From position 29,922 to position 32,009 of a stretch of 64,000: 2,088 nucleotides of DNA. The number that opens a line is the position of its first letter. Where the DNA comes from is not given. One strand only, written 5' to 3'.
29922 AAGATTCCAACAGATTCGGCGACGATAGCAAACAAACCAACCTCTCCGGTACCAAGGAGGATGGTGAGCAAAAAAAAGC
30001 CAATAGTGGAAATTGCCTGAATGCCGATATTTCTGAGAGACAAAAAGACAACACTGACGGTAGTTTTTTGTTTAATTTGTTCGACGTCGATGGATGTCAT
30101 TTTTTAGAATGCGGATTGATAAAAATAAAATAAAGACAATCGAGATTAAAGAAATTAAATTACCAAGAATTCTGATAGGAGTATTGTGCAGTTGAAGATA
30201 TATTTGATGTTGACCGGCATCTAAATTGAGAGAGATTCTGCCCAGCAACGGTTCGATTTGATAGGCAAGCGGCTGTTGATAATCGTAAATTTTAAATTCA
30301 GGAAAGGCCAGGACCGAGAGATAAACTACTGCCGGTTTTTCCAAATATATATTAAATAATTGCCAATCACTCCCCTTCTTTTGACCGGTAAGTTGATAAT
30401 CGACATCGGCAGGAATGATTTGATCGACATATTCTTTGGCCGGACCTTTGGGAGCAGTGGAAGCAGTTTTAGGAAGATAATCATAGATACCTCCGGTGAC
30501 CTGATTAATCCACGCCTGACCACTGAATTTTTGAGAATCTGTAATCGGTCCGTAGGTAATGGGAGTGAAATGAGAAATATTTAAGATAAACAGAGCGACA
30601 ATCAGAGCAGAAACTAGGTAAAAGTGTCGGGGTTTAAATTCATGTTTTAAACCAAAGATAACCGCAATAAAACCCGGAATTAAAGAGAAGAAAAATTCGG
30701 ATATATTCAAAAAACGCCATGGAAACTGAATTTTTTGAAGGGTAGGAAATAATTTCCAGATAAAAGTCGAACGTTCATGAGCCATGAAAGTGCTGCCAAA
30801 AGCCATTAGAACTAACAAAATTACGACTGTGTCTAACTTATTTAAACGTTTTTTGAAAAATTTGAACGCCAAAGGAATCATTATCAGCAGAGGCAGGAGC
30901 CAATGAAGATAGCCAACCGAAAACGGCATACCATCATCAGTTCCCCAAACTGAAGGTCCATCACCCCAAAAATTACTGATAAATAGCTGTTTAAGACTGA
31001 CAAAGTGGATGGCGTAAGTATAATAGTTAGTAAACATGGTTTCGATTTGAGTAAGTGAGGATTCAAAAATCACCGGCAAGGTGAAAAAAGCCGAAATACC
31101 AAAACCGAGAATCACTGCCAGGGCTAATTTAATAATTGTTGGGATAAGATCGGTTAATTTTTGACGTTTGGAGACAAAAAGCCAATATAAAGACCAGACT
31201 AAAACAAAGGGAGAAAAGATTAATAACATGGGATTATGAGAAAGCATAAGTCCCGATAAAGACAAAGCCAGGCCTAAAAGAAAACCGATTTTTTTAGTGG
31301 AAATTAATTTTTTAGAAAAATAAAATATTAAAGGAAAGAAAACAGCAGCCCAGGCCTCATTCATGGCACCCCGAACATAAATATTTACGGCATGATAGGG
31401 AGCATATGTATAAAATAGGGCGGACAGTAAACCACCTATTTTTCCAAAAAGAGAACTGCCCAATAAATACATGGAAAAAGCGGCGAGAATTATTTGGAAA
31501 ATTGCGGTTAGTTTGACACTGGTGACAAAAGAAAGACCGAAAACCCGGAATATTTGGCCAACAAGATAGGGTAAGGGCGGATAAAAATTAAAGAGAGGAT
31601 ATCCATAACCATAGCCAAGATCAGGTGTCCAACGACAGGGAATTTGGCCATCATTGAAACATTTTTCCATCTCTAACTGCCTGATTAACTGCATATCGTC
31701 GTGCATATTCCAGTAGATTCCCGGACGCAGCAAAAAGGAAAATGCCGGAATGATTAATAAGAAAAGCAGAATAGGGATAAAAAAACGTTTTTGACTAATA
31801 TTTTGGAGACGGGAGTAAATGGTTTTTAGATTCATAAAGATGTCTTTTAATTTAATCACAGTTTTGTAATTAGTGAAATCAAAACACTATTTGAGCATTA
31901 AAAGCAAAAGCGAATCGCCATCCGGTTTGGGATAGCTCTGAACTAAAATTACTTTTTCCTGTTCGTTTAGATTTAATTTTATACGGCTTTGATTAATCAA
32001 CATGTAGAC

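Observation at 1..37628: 37-kb contiguous glycosylation super-locus combining GT2/GT4 enzymes, lipid-P-sugar synthases, a flippase, about 11 GT-C membrane transferases and B12-radical-SAM enzymes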

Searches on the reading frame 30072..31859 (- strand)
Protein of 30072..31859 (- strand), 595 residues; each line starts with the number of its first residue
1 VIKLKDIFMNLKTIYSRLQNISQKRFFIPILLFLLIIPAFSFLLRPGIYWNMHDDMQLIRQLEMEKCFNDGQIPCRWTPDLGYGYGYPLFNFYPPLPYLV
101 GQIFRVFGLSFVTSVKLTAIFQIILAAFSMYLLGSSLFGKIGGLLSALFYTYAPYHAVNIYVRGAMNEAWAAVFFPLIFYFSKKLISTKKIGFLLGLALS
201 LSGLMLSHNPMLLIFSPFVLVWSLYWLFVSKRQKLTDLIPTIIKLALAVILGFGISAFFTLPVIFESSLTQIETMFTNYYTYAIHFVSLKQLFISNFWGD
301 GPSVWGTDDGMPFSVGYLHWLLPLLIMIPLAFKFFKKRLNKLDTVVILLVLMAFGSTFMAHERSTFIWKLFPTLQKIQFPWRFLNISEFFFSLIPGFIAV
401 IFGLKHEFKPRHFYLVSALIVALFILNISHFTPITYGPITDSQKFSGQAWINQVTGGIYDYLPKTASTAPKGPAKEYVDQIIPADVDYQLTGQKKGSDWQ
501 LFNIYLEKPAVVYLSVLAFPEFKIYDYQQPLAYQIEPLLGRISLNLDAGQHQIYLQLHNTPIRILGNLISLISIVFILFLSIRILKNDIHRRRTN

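Call 5: search_protein_families(library=pfam, proteins=[window:30072-31859:-], max_evalue=0.01)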
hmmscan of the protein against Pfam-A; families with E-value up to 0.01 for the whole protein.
window:30072-31859:- (595 aa): 1 family
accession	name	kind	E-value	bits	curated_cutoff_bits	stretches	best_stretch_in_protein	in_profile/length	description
PF10131.15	PTPS_related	-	0.00014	21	26.4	1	90-445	1-321/621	6-pyruvoyl-tetrahydropterin synthase related domain; membrane protein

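Call 12: search_protein_families(library=ncbifam, proteins=[window:30072-31859:-], max_evalue=0.01)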
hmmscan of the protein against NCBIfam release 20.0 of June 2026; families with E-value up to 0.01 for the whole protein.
window:30072-31859:- (595 aa): 0 families
